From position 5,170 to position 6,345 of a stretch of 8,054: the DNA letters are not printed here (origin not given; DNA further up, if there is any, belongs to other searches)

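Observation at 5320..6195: Candidate undescribed defence gene: TIR-like domain fused to an unassigned N-terminal domain in the satellite cargo position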

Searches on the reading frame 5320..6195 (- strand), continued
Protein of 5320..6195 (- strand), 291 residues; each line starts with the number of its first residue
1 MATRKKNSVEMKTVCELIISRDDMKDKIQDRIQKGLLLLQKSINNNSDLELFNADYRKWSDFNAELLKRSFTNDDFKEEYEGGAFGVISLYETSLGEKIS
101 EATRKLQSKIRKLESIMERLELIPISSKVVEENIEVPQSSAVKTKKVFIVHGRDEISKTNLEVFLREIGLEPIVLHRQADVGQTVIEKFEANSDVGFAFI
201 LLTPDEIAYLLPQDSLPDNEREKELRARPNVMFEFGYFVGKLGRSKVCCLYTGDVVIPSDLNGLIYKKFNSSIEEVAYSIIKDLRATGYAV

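Call 34: fold_search(model_id=the predicted structure, library=pdb)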
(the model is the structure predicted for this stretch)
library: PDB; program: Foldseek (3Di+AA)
matches with E <= 10: 1067; with E <= 0.001: 12
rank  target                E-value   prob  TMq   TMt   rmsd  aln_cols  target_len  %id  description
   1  9lmq_D                4.5e-07  1.00  0.36  0.34   4.9       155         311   22  Cryo-EM structure of TIR-STING/c-di-GMP complex (released 2025-08-27)
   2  9lmq_B                2.8e-06  1.00  0.36  0.33   5.6       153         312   24  Cryo-EM structure of TIR-STING/c-di-GMP complex (released 2025-08-27)
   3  7un8_C                4.9e-05  1.00  0.32  0.32   4.8       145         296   20  SfSTING with c-di-GMP single fiber (released 2022-07-27)
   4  7un8_E                5.2e-05  1.00  0.32  0.32   4.8       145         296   21  SfSTING with c-di-GMP single fiber (released 2022-07-27)
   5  7un8_A                5.2e-05  1.00  0.32  0.32   4.9       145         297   21  SfSTING with c-di-GMP single fiber (released 2022-07-27)
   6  9lmq_A                5.5e-05  1.00  0.36  0.34   5.5       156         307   22  Cryo-EM structure of TIR-STING/c-di-GMP complex (released 2025-08-27)
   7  9lmr_B                6.9e-05  1.00  0.36  0.34   5.4       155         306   22  Cryo-EM structure of TIR-STING/c-di-GMP complex fiber (released 2025-08-27)
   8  9lmr_C                8.3e-05  1.00  0.33  0.31   7.1       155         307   22  Cryo-EM structure of TIR-STING/c-di-GMP complex fiber (released 2025-08-27)
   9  9lmr_A                1.2e-04  1.00  0.33  0.32   5.6       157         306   20  Cryo-EM structure of TIR-STING/c-di-GMP complex fiber (released 2025-08-27)
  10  6yly_b                1.9e-04  0.97  0.26  0.18  20.2       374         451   13  pre-60S State NE2 (TAP-Flag-Nop53) (released 2020-07-29)
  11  9lmr_F                2.1e-04  1.00  0.36  0.35   5.5       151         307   22  Cryo-EM structure of TIR-STING/c-di-GMP complex fiber (released 2025-08-27)
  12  7cm7_A                7.0e-04  1.00  0.32  0.16  19.3       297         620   13  NAD+-bound Sarm1 E642A in the self-inhibited state (released 2020-10-21)
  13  7djt_A                1.3e-03  0.99  0.34  0.17  20.3       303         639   14  Human SARM1 inhibitory state bounded with inhibitor dHNN (released 2021-05-19)
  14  7ohy_b                1.3e-03  0.93  0.28  0.23  20.2       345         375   11  Nog1-TAP associated immature ribosomal particles from S. cerevisiae after rpL34 expression shut down, population B (released 2021-11-03)
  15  6jlz_B                2.1e-03  0.77  0.21  0.20  17.3       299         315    9  P-eIF2a - eIF2B complex (released 2019-05-01)
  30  8os9_B                8.4e-03  1.00  0.28  0.57   5.0       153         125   12  Structure of Homo sapiens 2'-deoxynucleoside 5'-phosphate N-hydrolase 1 (DNPH1) (released 2023-08-30)
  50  4mcj_A                1.9e-02  0.97  0.28  0.49   9.0       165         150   11  Crystal structure of a putative nucleoside deoxyribosyltransferase (BDI_0649) from Parabacteroides distasonis ATCC 850 (released 2013-09-04)
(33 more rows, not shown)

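Call 36: find_encoding_contigs(protein=P0003, flank=10000, max_places=3)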
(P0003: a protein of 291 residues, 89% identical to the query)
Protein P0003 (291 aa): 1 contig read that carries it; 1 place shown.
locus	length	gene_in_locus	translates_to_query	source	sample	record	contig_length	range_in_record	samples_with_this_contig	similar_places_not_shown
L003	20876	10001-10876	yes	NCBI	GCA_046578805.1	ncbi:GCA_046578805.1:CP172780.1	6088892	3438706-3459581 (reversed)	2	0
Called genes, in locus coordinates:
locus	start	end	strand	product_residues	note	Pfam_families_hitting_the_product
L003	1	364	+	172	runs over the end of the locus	PF10721:DUF2514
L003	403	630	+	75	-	-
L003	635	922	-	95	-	-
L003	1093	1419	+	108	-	-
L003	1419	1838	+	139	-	-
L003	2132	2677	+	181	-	PF07471:Phage_Nu1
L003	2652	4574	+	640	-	PF05876:GpA_ATPase, PF20454:GpA_nuclease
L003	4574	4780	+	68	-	PF02831:gpW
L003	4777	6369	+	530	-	PF05136:Phage_portal_2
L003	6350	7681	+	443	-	PF25145:NfeD1b_N, PF01343:Peptidase_S49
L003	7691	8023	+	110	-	PF02924:HDPD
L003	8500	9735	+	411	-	PF13356:Arm-DNA-bind_3, PF00589:Phage_integrase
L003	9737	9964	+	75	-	PF05930:Phage_AlpA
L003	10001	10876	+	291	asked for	PF10137:CAP12-PCTIR_TIR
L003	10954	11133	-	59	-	-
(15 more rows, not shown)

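Call 37: find_encoding_contigs(protein=P0119, flank=8000, max_places=2)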
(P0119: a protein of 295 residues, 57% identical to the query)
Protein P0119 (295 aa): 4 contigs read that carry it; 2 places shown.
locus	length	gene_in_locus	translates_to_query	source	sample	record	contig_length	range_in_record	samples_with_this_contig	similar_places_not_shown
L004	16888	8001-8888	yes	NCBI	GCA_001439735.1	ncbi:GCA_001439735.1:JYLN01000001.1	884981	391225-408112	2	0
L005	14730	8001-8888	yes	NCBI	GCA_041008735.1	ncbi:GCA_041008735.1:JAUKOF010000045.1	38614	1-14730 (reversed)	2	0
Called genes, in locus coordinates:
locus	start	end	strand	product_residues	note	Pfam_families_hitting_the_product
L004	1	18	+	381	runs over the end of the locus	PF00724:Oxidored_FMN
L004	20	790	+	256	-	PF00106:adh_short, PF01370:Epimerase (faint), PF08659:KR, PF23441:SDR (weak), PF13561:adh_short_C2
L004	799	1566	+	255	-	PF00106:adh_short, PF01370:Epimerase, PF08659:KR, PF13561:adh_short_C2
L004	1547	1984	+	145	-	-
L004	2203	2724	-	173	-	PF11008:DUF2846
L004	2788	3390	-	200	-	-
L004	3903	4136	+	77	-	PF19619:DUF6124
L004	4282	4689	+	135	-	PF04828:GFA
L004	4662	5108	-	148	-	PF00583:Acetyltransf_1, PF13673:Acetyltransf_10, PF13508:Acetyltransf_7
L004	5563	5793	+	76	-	PF19619:DUF6124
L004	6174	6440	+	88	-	-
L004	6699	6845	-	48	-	-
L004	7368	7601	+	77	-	PF19619:DUF6124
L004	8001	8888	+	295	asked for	PF10137:CAP12-PCTIR_TIR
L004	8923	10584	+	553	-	PF20703:nSTAND1 (faint)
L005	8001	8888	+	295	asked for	PF10137:CAP12-PCTIR_TIR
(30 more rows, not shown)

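Call 38: find_encoding_contigs(protein=P0056, flank=8000, max_places=2)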
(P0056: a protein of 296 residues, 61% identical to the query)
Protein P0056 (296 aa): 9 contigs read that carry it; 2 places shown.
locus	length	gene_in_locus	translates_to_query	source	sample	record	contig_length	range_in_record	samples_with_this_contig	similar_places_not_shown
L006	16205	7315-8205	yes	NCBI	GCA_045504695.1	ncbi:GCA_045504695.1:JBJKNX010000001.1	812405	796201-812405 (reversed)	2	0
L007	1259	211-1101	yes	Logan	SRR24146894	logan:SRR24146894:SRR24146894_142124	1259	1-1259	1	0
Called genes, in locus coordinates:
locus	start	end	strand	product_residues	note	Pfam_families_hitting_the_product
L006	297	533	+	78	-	-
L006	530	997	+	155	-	-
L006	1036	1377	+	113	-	-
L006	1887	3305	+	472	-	-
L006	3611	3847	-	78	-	PF00076:RRM_1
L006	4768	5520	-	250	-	PF10543:ORF6N (faint)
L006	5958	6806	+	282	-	-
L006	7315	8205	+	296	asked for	PF10137:CAP12-PCTIR_TIR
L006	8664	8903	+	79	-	-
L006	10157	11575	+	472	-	-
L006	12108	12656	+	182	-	-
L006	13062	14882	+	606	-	PF00383:dCMP_cyt_deam_1, PF14437:MafB19-deam (weak)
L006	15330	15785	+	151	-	PF00583:Acetyltransf_1, PF13508:Acetyltransf_7 (weak)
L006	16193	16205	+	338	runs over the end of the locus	PF20247:DUF6602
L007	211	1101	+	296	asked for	PF10137:CAP12-PCTIR_TIR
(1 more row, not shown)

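Call 39: find_encoding_contigs(protein=P0011, flank=8000, max_places=3)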
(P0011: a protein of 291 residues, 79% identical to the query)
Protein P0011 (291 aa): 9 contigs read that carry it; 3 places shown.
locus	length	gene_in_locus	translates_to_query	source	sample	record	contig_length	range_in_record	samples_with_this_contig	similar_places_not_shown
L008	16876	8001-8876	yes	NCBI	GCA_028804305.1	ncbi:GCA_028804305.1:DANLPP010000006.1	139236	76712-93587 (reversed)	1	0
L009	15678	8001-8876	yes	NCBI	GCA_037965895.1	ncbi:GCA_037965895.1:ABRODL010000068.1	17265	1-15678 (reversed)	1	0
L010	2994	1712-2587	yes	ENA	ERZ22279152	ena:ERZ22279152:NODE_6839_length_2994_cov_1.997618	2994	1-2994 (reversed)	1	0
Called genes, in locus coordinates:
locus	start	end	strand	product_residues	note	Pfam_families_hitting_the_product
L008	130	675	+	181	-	PF07471:Phage_Nu1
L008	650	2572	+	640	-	PF05876:GpA_ATPase, PF20454:GpA_nuclease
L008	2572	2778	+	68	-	PF02831:gpW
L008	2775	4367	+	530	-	PF05136:Phage_portal_2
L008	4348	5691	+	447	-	PF25145:NfeD1b_N, PF01343:Peptidase_S49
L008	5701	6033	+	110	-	PF02924:HDPD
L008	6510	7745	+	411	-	PF13356:Arm-DNA-bind_3, PF00589:Phage_integrase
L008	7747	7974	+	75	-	PF05930:Phage_AlpA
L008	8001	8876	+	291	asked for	PF10137:CAP12-PCTIR_TIR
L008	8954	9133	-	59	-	-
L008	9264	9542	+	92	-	-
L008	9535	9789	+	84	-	-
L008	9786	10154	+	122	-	-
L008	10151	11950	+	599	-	PF08706:D5_N, PF19263:DUF5906, PF03288:Pox_D5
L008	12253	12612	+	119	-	-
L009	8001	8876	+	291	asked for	PF10137:CAP12-PCTIR_TIR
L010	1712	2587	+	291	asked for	PF10137:CAP12-PCTIR_TIR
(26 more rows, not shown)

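Call 61: search_solved_structures(query=window:5320-6195:-, max_evalue=10, show_alignments=0)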
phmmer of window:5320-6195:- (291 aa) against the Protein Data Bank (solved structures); distinct sequences matched with E-value up to 10: 4.
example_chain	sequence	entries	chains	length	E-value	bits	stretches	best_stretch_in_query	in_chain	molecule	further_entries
9lmq_A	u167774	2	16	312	2.1e-05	27.3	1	227-272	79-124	CD-NTase-associated protein 12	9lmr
7un8_A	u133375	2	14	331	2.2e-05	27.2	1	210-272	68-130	CD-NTase-associated protein 12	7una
8jsj_A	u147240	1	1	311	0.051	16.2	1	206-273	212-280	PycTIR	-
7un9_A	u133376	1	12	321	0.49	12.9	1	212-248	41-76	CD-NTase-associated protein 12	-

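Call 67: find_encoding_contigs(protein=P0118, flank=8000, max_places=1)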
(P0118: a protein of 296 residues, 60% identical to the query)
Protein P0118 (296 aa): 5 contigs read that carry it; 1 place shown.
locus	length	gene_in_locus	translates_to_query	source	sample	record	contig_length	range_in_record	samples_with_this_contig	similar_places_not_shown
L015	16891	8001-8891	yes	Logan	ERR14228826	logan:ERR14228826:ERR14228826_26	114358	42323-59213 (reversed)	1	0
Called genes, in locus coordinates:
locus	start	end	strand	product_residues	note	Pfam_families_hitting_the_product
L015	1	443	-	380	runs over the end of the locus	PF00266:Aminotran_5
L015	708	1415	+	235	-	PF00392:GntR, PF07702:UTRA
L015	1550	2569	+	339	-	PF01547:SBP_bac_1, PF13531:SBP_bac_11, PF13416:SBP_bac_8, PF13343:SBP_bac_6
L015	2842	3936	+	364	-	PF00005:ABC_tran, PF02463:SMC_N (faint), PF09818:ABC_ATPase (faint), PF13304:AAA_21 (faint), PF08402:TOBE_2 (weak)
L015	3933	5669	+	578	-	PF00528:BPD_transp_1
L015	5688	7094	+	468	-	PF01266:DAO, PF03486:HI0933_like (faint)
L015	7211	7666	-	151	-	PF03692:CxxCxxCC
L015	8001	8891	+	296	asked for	PF10137:CAP12-PCTIR_TIR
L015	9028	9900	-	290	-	PF02629:CoA_binding, PF13607:Succ_CoA_lig, PF00549:Ligase_CoA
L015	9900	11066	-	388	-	PF08442:ATP-grasp_2, PF13549:ATP-grasp_5, PF24948:Citrate_synth_N, PF00549:Ligase_CoA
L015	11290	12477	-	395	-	PF00364:Biotin_lipoyl, PF02817:E3_binding, PF00198:2-oxoacid_dh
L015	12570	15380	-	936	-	PF16078:2-oxogl_dehyd_N, PF00676:E1_dh, PF02779:Transket_pyr, PF16870:OxoGdeHyase_C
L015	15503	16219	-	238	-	PF13085:Fer2_3, PF13237:Fer4_10, PF13183:Fer4_8, PF13534:Fer4_17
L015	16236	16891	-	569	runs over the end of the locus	PF00890:FAD_binding_2, PF02910:Succ_DH_flav_C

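Call 68: find_encoding_contigs(protein=P0087, flank=8000, max_places=2)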
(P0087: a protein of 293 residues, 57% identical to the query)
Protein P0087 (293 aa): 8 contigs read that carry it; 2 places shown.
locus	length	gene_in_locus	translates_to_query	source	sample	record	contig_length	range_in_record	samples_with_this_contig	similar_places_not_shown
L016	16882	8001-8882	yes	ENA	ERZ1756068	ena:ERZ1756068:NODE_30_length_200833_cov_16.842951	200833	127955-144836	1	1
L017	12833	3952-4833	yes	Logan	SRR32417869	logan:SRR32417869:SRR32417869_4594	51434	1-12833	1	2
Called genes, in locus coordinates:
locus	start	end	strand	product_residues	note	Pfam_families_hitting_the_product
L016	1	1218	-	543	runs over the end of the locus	PF02878:PGM_PMM_I, PF02879:PGM_PMM_II, PF02880:PGM_PMM_III, PF24947:PGM1_C_vert_fung, PF00408:PGM_PMM_IV (weak)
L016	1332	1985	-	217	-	PF06912:DUF1275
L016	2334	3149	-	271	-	PF01925:TauE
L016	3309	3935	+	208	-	PF00717:Peptidase_S24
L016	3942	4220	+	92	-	-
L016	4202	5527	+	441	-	PF00817:IMS, PF11799:IMS_C, PF13438:DUF4113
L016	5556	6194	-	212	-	PF00072:Response_reg, PF08281:Sigma70_r4_2 (weak), PF00196:GerE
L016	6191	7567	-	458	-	PF00672:HAMP (weak), PF07730:HisKA_3, PF02518:HATPase_c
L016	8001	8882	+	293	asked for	PF10137:CAP12-PCTIR_TIR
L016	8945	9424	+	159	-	-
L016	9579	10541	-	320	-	-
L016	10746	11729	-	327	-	-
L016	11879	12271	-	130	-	PF04756:OST3_OST6 (weak), PF14595:Thioredoxin_9, PF00085:Thioredoxin, PF13905:Thioredoxin_8 (faint)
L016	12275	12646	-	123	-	-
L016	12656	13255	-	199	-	PF10604:Polyketide_cyc2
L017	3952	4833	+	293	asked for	PF10137:CAP12-PCTIR_TIR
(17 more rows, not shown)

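Call 69: find_encoding_contigs(protein=P0016, flank=8000, max_places=1)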
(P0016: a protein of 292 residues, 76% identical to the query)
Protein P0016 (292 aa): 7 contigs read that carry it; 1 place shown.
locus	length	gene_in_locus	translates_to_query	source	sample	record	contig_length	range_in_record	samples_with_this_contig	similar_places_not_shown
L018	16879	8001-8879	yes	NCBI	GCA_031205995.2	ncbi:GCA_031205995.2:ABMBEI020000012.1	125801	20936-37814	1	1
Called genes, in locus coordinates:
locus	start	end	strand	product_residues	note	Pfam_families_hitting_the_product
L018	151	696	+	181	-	PF07471:Phage_Nu1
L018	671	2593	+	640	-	PF05876:GpA_ATPase, PF20454:GpA_nuclease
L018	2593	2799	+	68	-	PF02831:gpW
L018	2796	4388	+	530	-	PF05136:Phage_portal_2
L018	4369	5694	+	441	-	PF25145:NfeD1b_N, PF01343:Peptidase_S49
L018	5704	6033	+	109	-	PF02924:HDPD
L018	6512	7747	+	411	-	PF13356:Arm-DNA-bind_3, PF00589:Phage_integrase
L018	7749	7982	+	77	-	PF05930:Phage_AlpA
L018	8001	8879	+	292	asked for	PF10137:CAP12-PCTIR_TIR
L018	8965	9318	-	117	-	PF04434:SWIM (weak)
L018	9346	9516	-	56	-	-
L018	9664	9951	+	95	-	-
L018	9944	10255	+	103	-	-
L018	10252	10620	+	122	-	-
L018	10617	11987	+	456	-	PF13481:AAA_25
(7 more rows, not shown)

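Call 70: search_protein_families(library=phrogs, proteins=[window:5320-6195:-], max_evalue=0.001)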
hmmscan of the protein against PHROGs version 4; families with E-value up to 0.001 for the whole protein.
window:5320-6195:- (291 aa): 1 family
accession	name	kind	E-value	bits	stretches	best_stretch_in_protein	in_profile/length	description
phrog_16442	-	unknown function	3.8e-133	444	1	1-291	1-286/287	-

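Call 71: search_dna_similar(query=window:5320-6195:-, collection=phages, mode=protein, max_rows=15)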
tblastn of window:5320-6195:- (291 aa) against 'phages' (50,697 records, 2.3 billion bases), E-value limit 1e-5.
Records with a match: 5; places in all: 5; records where one place covers at least 80% of the query: 0.
Best place of each record, by identity: <60% 5.
By first word of the organism name: Escherichia 3; Bacteriophage 1; Salmonella 1.
By host as written in the record: Escherichia coli 3; - 1; Salmonella enterica subsp. enterica serovar Kentucky 1.
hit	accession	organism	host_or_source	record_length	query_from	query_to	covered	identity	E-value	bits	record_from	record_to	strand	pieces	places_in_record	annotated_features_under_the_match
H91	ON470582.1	Escherichia phage vB_EcoM-689R2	Escherichia coli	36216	115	289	60%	34.6%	1e-21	100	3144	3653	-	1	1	TIR-like domain-containing protein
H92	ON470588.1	Escherichia phage vB_EcoM-611R5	Escherichia coli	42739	115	289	60%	34.6%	1e-21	100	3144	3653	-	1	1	TIR-like domain-containing protein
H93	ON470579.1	Escherichia phage vB_EcoM-606R2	Escherichia coli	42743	115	289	60%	34.6%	1e-21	100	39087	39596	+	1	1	TIR-like domain-containing protein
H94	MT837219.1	Bacteriophage sp.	human fecal samples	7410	7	189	63%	30.7%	5e-19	93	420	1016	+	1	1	record has no annotation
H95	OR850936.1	Salmonella phage S.Kent 1-2-1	Salmonella enterica subsp. enterica ...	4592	139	291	53%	36.6%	5e-27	115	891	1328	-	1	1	record has no annotation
